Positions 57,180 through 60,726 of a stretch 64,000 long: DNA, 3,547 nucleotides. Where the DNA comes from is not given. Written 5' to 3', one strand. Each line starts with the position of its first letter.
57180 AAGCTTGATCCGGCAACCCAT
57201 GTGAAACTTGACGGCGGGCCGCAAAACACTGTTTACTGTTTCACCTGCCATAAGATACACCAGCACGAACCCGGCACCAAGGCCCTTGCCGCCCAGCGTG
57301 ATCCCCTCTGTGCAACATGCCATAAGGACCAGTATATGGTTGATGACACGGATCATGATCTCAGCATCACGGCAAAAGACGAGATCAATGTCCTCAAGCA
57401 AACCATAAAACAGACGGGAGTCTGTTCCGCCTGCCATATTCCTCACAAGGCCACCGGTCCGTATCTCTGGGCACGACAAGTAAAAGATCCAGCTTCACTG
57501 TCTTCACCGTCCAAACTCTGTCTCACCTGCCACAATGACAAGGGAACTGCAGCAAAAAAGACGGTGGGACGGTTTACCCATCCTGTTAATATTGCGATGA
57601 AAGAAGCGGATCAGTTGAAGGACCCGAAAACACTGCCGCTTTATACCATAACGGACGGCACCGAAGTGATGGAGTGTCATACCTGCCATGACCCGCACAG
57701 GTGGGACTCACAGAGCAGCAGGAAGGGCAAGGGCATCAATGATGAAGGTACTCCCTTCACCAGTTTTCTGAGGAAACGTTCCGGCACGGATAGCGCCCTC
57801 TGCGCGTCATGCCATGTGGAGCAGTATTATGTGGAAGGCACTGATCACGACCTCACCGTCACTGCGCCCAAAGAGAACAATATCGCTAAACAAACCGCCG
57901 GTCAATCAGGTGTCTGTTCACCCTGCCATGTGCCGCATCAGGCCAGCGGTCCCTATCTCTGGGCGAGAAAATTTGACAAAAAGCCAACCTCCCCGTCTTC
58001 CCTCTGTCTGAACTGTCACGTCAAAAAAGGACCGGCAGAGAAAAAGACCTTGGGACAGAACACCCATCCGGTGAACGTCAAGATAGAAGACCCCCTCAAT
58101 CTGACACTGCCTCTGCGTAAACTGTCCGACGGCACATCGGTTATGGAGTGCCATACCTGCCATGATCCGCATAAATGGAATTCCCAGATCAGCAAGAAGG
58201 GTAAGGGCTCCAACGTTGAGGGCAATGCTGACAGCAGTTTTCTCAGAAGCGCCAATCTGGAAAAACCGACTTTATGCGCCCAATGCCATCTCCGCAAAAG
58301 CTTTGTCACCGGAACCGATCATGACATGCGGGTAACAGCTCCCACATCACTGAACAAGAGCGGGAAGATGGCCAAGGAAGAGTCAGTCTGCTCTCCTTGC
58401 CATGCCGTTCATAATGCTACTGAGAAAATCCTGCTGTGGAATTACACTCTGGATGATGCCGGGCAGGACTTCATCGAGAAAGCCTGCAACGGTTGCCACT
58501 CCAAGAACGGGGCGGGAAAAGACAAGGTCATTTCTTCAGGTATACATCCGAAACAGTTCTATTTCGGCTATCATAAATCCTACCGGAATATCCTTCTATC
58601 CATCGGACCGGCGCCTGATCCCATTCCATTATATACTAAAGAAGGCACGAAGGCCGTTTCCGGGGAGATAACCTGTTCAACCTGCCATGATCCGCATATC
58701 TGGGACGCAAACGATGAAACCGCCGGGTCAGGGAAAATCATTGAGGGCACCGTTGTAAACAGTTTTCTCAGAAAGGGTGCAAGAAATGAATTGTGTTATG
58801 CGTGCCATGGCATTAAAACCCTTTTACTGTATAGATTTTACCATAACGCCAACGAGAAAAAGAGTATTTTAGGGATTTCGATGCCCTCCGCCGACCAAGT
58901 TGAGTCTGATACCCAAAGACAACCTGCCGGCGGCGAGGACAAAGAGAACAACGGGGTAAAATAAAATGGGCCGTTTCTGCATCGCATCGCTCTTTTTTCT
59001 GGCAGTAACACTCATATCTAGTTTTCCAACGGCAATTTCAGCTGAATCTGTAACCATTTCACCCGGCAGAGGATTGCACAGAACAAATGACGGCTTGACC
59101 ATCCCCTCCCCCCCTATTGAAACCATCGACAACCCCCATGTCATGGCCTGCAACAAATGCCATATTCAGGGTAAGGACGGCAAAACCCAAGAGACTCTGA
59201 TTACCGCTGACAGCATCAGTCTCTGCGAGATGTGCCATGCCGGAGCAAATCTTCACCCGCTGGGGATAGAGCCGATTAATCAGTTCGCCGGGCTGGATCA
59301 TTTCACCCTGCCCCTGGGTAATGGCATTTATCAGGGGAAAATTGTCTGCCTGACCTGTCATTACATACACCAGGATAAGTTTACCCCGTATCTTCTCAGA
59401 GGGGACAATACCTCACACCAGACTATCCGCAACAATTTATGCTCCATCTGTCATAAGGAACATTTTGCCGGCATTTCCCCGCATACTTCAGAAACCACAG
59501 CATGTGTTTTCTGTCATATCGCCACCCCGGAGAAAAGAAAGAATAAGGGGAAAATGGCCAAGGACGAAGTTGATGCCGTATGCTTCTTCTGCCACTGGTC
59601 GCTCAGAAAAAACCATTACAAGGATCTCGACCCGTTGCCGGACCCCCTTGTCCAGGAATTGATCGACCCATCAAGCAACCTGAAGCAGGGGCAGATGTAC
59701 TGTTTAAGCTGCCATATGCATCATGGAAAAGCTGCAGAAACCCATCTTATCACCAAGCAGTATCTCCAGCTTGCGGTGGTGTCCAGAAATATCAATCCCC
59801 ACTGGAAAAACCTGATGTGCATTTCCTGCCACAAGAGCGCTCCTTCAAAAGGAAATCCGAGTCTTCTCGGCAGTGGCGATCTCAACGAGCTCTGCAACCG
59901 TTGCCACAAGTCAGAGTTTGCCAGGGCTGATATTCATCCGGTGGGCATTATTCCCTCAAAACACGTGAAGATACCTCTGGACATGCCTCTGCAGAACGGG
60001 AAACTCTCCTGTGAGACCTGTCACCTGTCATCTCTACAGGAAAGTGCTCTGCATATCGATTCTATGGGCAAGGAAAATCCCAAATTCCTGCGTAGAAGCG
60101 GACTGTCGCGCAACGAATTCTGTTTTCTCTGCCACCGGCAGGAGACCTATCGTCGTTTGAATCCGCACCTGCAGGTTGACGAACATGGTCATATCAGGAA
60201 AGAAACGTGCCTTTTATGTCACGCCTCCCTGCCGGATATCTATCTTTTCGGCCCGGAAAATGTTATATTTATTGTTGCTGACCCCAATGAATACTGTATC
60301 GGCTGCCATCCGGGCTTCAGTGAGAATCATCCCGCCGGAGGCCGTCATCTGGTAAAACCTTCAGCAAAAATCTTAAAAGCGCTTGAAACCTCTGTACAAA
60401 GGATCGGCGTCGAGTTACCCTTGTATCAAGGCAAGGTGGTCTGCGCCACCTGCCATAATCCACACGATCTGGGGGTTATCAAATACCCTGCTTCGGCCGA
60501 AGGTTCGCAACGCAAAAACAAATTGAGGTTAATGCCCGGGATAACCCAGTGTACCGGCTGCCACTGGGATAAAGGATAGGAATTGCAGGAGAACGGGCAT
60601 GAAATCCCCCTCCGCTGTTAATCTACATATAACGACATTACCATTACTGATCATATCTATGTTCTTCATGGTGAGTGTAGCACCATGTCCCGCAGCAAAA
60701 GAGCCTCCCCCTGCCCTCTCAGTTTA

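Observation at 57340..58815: Three OmcE-like nanowire modules concatenated in one 22-heme polypeptide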

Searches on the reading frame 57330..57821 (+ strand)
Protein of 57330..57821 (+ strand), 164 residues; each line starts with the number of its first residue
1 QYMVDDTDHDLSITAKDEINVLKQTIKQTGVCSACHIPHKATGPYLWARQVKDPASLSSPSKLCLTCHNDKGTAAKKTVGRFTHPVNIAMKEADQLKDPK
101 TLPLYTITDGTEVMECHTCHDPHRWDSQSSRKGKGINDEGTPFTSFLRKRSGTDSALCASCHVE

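Call 7: search_solved_structures(query=A1, max_evalue=10, show_alignments=4)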
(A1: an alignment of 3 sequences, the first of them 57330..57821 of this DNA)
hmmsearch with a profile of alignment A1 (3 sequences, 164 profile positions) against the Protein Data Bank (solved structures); distinct sequences matched with E-value up to 10: 20.
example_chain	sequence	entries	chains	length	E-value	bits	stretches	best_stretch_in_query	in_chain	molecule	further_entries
7tfs_A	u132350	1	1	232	1.4e-05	28.4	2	4-75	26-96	Cytochrome c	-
2rf7_A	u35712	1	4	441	7.9e-05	26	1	26-98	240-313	Cytochrome c-552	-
4wjy_A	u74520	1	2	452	8.9e-05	25.8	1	26-98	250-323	Cytochrome c-552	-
1gu6_A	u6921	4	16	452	0.00011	25.5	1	26-98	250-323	CYTOCHROME C552 | Cytochrome c-552 | Cytochrome c nitrite reductase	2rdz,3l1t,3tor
1fs7_A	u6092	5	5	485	0.00031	24.1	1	27-89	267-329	CYTOCHROME C NITRITE REDUCTASE | Cytochrome c-552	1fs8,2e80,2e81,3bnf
3bng_A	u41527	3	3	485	0.00031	24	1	27-89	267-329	Cytochrome c-552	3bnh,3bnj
4rkm_A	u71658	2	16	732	0.00034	23.9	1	112-162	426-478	MccA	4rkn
1fs9_A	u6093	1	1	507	0.00035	23.9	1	27-89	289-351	CYTOCHROME C NITRITE REDUCTASE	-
1qdb_A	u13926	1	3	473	0.0033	20.7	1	27-78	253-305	CYTOCHROME C NITRITE REDUCTASE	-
9yuq_N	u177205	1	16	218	0.0047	20.2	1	3-51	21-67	Putative multiheme cytochrome c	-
8bcx_A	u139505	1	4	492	0.069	16.4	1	27-72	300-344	Nitrite reductase (cytochrome; ammonia-forming)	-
6ef8_A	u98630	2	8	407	0.09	16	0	112-124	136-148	C-type cytochrome OmcS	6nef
2vr0_A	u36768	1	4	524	0.12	15.6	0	31-77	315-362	CYTOCHROME C NITRITE REDUCTASE, CATALYTIC SUBUNIT NFRA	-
2j7a_A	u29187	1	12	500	0.13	15.5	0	31-77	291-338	CYTOCHROME C NITRITE REDUCTASE NRFA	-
1e8e_A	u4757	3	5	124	0.3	14.4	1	39-85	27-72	CYTOCHROME C'' | CYTOCHROME C""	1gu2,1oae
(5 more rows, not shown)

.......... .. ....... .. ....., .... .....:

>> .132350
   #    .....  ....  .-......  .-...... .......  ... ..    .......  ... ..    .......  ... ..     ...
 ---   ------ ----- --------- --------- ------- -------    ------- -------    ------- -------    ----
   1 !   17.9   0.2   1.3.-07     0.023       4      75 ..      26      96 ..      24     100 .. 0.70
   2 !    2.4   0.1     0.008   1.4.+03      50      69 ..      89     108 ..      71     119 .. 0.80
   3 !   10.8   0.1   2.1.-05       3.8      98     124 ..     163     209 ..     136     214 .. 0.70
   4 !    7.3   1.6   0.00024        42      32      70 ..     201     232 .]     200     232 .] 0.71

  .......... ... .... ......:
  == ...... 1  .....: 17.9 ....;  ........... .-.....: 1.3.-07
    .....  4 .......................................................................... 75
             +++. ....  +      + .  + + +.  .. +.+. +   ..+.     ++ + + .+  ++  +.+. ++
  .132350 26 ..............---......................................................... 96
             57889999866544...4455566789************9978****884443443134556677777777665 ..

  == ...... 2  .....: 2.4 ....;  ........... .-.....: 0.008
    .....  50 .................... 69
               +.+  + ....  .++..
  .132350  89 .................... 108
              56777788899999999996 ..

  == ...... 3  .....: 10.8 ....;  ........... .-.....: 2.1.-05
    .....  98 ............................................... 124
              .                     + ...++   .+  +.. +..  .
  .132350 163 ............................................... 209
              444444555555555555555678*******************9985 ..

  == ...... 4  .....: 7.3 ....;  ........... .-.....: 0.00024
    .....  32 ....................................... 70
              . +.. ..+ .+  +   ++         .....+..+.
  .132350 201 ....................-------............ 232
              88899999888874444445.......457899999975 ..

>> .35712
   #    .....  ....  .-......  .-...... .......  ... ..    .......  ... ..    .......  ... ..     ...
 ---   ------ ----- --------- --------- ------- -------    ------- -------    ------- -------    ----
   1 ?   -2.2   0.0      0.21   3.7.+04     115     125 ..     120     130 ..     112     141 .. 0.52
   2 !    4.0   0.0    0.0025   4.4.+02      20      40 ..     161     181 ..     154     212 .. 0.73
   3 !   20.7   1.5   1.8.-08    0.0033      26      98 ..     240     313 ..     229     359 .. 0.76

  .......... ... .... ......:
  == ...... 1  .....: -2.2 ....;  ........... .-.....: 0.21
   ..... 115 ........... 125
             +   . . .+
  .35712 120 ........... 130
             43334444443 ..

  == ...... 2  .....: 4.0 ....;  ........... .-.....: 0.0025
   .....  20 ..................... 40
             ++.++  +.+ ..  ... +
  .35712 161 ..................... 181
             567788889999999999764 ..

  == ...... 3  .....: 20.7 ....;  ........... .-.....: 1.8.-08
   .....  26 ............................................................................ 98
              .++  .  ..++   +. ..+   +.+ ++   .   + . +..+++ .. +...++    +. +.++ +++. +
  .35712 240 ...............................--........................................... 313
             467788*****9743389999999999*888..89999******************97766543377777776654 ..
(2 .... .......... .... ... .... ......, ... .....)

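Call 8: search_protein_families(library=ncbifam, proteins=[window:57330-57821:+], max_evalue=0.01)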
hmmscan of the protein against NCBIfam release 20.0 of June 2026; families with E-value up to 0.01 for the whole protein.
window:57330-57821:+ (164 aa): 4 families
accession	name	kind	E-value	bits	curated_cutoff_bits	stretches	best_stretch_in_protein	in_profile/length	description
TIGR01905.1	paired_CXXCH_1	subfamily_domain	4.8e-10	39.2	25.2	1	29-71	6-39/41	doubled CXXCH domain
TIGR03508.1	decahem_SO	subfamily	0.00015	21.3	192.2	0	31-77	96-133/258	DmsE family decaheme c-type cytochrome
TIGR03507.1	decahem_SO1788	subfamily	0.0036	15.8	209.3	0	28-80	268-314/672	OmcA/MtrC family decaheme c-type cytochrome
NF008339.0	PRK11125.1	equivalog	0.0079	14.9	595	0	27-95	284-353/487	ammonia-forming cytochrome c nitrite reductase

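Call 18: search_protein_representatives(alignment_id=A1)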
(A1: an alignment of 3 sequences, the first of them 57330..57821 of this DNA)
Query: 3 sequences, 164 profile positions. Proteins with E-value up to 0.001 (for the whole library): 997; up to 1e-10: 386; up to 1e-30: 190. The best 150 are listed.
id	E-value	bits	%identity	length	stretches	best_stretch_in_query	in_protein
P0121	0.0e+00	1088.9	-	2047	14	5-162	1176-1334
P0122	2.5e-231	775.6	-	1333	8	1-162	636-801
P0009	3.3e-217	729.7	-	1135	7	1-162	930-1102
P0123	9.4e-204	686.0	-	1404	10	1-162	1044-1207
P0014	2.2e-201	678.2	-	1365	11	2-162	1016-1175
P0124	7.2e-196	660.3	-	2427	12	6-164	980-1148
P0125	1.8e-193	652.5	-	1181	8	2-162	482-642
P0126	6.0e-184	621.5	-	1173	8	1-162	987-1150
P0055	2.4e-182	616.3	-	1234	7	1-164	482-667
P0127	1.3e-177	600.9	-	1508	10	4-162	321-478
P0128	1.5e-176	597.4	-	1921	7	3-163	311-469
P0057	2.6e-176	596.7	-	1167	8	3-162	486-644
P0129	8.7e-173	585.2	-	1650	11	3-162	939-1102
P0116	3.6e-165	560.5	-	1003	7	2-162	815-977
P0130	7.8e-160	543.1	-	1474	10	2-162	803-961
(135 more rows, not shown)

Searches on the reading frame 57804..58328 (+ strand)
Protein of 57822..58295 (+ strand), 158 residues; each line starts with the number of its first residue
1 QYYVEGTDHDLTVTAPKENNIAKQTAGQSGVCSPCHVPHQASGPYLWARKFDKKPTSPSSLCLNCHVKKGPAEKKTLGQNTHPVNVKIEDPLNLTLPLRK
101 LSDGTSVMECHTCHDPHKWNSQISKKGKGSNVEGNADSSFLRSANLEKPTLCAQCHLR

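Call 8: search_protein_families(library=ncbifam, proteins=[window:57822-58295:+], max_evalue=0.01)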
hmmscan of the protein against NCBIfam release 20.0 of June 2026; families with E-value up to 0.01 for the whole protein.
window:57822-58295:+ (158 aa): 2 families
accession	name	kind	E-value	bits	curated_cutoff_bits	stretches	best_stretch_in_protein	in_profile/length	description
TIGR01905.1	paired_CXXCH_1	subfamily_domain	4e-08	33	25.2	1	29-68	6-38/41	doubled CXXCH domain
TIGR04315.1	octaheme_Shew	subfamily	0.0024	17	375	0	13-82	170-242/440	tetrathionate reductase family octaheme c-type cytochrome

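Call 60: search_solved_structures(query=A3, max_evalue=0.01, show_alignments=2)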
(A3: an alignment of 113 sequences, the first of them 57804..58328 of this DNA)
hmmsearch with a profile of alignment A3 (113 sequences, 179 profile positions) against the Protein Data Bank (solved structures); distinct sequences matched with E-value up to 0.01: 18.
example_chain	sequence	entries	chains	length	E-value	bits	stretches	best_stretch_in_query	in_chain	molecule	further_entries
7tfs_A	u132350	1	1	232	7.2e-11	45.4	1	8-61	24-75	Cytochrome c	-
9yuq_N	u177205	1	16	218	1.1e-10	44.8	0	8-59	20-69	Putative multiheme cytochrome c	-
1fs7_A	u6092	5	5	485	2.5e-06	30.6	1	33-86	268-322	CYTOCHROME C NITRITE REDUCTASE | Cytochrome c-552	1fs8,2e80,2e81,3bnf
1fs9_A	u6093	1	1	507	2.8e-06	30.5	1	33-86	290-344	CYTOCHROME C NITRITE REDUCTASE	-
3bng_A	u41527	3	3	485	3.2e-06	30.3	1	33-86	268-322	Cytochrome c-552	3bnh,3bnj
6qvm_A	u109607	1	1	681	1.2e-05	28.4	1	37-169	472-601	Multiheme cytochrome cf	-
6r2q_A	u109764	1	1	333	9.1e-05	25.6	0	117-173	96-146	Cystathionine beta-synthase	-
4rkm_A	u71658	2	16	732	0.00023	24.2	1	17-175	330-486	MccA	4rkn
2j7a_A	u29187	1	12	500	0.00028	24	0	114-170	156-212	CYTOCHROME C NITRITE REDUCTASE NRFA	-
2vr0_A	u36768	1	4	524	0.00032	23.8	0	114-170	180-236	CYTOCHROME C NITRITE REDUCTASE, CATALYTIC SUBUNIT NFRA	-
1oah_A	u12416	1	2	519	0.00037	23.6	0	110-173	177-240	CYTOCHROME C NITRITE REDUCTASE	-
6ef8_A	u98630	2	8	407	0.00042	23.4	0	37-129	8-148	C-type cytochrome OmcS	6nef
1gu6_A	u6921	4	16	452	0.00046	23.3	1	31-91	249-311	CYTOCHROME C552 | Cytochrome c-552 | Cytochrome c nitrite reductase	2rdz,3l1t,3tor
9h19_C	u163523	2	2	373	0.00053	23.1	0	53-126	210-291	Photosynthetic reaction center cytochrome c subunit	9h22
4wjy_A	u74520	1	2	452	0.00056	23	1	31-91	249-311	Cytochrome c-552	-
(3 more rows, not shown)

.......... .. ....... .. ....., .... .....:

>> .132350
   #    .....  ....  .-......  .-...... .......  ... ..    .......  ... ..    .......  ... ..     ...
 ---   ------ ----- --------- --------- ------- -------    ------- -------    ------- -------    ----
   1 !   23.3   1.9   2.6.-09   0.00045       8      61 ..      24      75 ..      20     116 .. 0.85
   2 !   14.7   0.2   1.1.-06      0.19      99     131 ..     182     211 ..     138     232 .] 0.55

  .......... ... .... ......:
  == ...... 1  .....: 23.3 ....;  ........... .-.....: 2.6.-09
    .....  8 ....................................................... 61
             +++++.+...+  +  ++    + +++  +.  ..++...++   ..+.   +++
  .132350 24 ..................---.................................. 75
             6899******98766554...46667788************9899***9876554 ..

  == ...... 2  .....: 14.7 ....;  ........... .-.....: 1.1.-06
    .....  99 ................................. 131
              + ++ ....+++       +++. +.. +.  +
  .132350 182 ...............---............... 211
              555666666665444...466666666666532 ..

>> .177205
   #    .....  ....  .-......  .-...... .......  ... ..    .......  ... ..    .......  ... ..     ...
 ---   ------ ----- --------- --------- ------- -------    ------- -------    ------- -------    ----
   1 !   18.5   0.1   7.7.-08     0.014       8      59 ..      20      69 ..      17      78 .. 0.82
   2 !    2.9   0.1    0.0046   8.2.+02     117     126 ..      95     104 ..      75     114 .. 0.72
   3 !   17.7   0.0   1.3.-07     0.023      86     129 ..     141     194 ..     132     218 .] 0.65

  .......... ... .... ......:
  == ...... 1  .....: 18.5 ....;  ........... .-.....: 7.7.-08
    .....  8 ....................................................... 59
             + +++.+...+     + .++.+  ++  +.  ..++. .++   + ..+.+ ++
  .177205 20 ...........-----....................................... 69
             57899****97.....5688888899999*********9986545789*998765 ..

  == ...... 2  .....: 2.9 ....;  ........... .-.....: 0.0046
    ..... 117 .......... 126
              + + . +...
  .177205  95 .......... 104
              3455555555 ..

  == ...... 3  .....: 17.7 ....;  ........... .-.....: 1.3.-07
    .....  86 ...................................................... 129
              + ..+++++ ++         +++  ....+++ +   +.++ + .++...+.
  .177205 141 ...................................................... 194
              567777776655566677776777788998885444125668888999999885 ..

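Call 69: predict_structure(alignment_id=A3)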
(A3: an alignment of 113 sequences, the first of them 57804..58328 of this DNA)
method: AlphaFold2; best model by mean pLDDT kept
length: 175 residues; sequences in the alignment: 113
mean_pLDDT: 89.2   pTM: 0.84
mean pLDDT of the five models: 89.2, 89.0, 88.1, 87.6, 87.6
residues with pLDDT >= 90: 117; 70-90: 44; 50-70: 14; < 50: 0
segments of 3 or more residues with pLDDT < 50: none
pLDDT, mean of each block of 10 residues (from residue 1): 94 97 95 95 72 83 90 94 86 92 95 95 95 94 92 84 75 63
secondary structure, 60 per line:
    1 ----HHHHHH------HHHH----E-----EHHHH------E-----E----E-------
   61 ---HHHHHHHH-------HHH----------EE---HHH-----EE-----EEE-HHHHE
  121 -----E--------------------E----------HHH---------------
elements in order: H5-10 H17-20 H32-35 H64-71 E112-114 H116-119

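Call 72: fold_search(model_id=the predicted structure, library=pdb)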
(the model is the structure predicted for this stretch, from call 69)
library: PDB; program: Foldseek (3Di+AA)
matches with E <= 10: 12; with E <= 0.001: 0
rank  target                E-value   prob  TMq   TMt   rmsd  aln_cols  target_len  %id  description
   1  7tfs                  2.1e-02  0.96  0.44  0.39   6.4       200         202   20  Cryo-EM of the OmcE nanowires from Geobacter sulfurreducens (released 2022-05-04)
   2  2mk4_MODEL_1_A        6.7e+00  0.01  0.11  0.13  37.0       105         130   16  Solution structure of ORF2 (released 2015-03-25)
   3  4wa6_E                7.1e+00  0.01  0.08  0.14   8.8        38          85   18  Structure of yeast SAGA DUBm with Sgf73 N59D mutant at 2.36 angstroms resolution (released 2015-03-04)
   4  5jw4_Q                8.2e+00  0.01  0.08  0.08  13.3        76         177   17  Structure of MEDI8852 Fab Fragment in Complex with H5 HA (released 2016-08-03)
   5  1vi5_A                8.2e+00  0.01  0.11  0.10   9.0        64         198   12  Crystal structure of ribosomal protein S2P (released 2003-12-30)
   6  8rg0_N                8.7e+00  0.02  0.12  0.34   4.4        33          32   21  Structure of human eIF3 core from closed 48S translation initiation complex (released 2024-08-14)
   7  8vs8_U                9.3e+00  0.01  0.08  0.08   7.8        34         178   18  Crystal structure of ADI-19425 Fab in complex with anti-idiotypic 1D3 Fab (released 2024-09-18)
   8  1asy_A                9.3e+00  0.01  0.13  0.06   6.3        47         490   15  CLASS II AMINOACYL TRANSFER RNA SYNTHETASES: CRYSTAL STRUCTURE OF YEAST ASPARTYL-TRNA SYNTHETASE COMPLEXED WITH TRNA A (released 1995-05-08)
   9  1vi6_C                9.3e+00  0.01  0.11  0.10   9.1        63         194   11  Crystal structure of ribosomal protein S2P (released 2003-12-30)
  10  5i44_G                1.0e+01  0.03  0.11  0.26   1.9        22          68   18  Structure of RacA-DNA complex; P21 form (released 2016-05-04)
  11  9uu3_B                1.0e+01  0.01  0.07  0.03  10.4        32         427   12  Cryo-EM structure of the maize CER6-GL2 complex bound with CoA (released 2025-10-29)
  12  3mhs_E                1.0e+01  0.01  0.08  0.14   9.6        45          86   18  Structure of the SAGA Ubp8/Sgf11/Sus1/Sgf73 DUB module bound to ubiquitin aldehyde (released 2010-04-21)

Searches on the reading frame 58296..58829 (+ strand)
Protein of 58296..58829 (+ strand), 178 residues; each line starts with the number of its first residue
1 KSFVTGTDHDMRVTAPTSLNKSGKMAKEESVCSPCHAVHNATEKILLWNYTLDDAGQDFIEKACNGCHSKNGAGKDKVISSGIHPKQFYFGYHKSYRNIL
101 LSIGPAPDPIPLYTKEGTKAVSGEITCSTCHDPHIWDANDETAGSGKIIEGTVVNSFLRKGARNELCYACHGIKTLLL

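Call 8: search_protein_families(library=ncbifam, proteins=[window:58296-58829:+], max_evalue=0.01)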
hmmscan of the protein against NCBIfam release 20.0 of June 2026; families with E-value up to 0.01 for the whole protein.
window:58296-58829:+ (178 aa): 4 families
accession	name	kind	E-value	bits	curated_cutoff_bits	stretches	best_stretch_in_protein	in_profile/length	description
TIGR01905.1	paired_CXXCH_1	subfamily_domain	3.2e-10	39.8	25.2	0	31-47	8-24/41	doubled CXXCH domain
TIGR03508.1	decahem_SO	subfamily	3.1e-06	26.8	192.2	1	122-172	141-175/258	DmsE family decaheme c-type cytochrome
TIGR01904.2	GSu_C4xC__C2xCH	domain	0.0077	16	27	0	18-86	10-72/73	CxxxxCH/CxxCH domain c-type cytochrome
NF052246.1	SorB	equivalog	0.008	16.2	93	0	20-40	16-36/80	SorB family sulfite dehydrogenase c-type cytochrome subunit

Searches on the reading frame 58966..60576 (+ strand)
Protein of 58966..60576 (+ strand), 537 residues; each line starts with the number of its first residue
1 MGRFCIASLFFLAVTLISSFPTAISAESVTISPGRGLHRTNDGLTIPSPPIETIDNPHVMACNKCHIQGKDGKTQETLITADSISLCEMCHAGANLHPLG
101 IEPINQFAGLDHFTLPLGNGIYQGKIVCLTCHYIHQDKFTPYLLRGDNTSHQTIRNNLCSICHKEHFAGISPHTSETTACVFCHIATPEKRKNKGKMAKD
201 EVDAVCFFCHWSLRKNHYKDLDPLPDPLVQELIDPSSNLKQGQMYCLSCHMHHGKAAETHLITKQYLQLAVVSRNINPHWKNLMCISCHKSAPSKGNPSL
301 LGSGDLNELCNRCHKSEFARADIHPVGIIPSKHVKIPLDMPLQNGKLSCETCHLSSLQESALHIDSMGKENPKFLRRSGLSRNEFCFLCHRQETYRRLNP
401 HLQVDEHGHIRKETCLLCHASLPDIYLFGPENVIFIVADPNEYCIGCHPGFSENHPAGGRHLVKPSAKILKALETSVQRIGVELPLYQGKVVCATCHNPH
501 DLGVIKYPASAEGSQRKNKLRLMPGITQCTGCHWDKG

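Call 4: search_protein_families(library=pfam, proteins=[window:58966-60576:+], max_evalue=0.01)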
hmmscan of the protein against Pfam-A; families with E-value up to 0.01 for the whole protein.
window:58966-60576:+ (537 aa): 4 families
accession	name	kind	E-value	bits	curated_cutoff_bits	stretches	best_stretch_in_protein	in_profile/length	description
PF09699.15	Paired_CXXCH_1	-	1.1e-24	86.3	20.6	2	284-316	8-38/41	Doubled CXXCH motif (Paired_CXXCH_1)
PF14522.11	Cytochrome_C7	-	8.4e-15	54.8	24.8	1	237-315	7-67/67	Cytochrome c7 and related cytochrome c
PF22113.1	Mtrc-MtrF_II-IV_dom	-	3.2e-11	43.5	30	2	309-395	83-168/176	Outer membrane cytochrome MtrC/MtrF-like, domains II/IV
PF14537.11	Cytochrom_c3_2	-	1.2e-10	42.2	25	1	173-257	2-71/79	Cytochrome c3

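Call 8: search_protein_families(library=ncbifam, proteins=[window:58966-60576:+], max_evalue=0.01)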
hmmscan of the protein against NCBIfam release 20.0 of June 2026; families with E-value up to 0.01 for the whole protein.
window:58966-60576:+ (537 aa): 5 families
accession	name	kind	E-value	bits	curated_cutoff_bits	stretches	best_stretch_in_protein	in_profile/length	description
TIGR01905.1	paired_CXXCH_1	subfamily_domain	2.8e-17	62.3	25.2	1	283-317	7-39/41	doubled CXXCH domain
TIGR03508.1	decahem_SO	subfamily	1.6e-14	54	192.2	2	147-316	61-198/258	DmsE family decaheme c-type cytochrome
NF041028.1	decahem_GSU2203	exception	7.8e-12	45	325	3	281-420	124-230/317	GSU2203 family decaheme c-type cytochrome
TIGR03146.1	cyt_nit_nrfB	equivalog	1.5e-05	25.3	166.6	0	443-502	42-96/145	cytochrome c nitrite reductase pentaheme subunit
NF008659.0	PRK11659.1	equivalog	0.00012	21.8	184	0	411-502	45-122/188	cytochrome c nitrite reductase pentaheme subunit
